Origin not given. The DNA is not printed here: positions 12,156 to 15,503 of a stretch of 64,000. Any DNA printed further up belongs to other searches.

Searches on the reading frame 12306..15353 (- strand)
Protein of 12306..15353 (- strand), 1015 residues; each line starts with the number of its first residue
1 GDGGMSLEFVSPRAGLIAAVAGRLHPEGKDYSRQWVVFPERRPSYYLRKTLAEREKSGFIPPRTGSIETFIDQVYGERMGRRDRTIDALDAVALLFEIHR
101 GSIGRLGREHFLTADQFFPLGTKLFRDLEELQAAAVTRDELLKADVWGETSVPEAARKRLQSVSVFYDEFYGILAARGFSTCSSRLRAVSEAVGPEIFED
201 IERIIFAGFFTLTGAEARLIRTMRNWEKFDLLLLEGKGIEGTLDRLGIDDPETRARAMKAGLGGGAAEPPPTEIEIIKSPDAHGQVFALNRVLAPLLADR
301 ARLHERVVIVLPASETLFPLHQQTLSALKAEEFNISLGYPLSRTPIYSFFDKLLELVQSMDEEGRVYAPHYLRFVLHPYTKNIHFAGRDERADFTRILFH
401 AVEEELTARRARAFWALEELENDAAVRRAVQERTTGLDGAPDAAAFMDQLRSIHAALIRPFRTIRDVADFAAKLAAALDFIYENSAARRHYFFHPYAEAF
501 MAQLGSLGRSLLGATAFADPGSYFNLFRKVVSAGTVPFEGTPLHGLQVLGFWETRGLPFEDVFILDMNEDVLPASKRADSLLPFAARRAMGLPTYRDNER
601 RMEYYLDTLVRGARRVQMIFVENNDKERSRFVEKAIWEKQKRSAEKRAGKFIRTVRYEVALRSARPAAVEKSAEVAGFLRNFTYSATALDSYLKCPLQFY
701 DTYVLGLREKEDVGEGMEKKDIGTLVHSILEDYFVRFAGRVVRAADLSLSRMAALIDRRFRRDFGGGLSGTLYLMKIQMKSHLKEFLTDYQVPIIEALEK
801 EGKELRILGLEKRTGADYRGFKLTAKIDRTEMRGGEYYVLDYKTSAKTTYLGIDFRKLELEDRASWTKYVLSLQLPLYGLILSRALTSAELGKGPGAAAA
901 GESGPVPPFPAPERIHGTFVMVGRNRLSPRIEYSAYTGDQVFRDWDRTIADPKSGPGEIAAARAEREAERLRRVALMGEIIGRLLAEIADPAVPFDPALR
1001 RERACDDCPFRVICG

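Call 37: search_protein_families(library=pfam, proteins=[window:12306-15353:-], max_evalue=0.00001)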
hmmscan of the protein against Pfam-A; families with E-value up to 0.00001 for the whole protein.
window:12306-15353:- (1015 aa): 1 family
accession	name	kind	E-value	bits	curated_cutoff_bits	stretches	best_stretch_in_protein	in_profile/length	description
PF12705.13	PDDEXK_1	-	6.9e-29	101.9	22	1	684-1014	2-246/247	PD-(D/E)XK nuclease superfamily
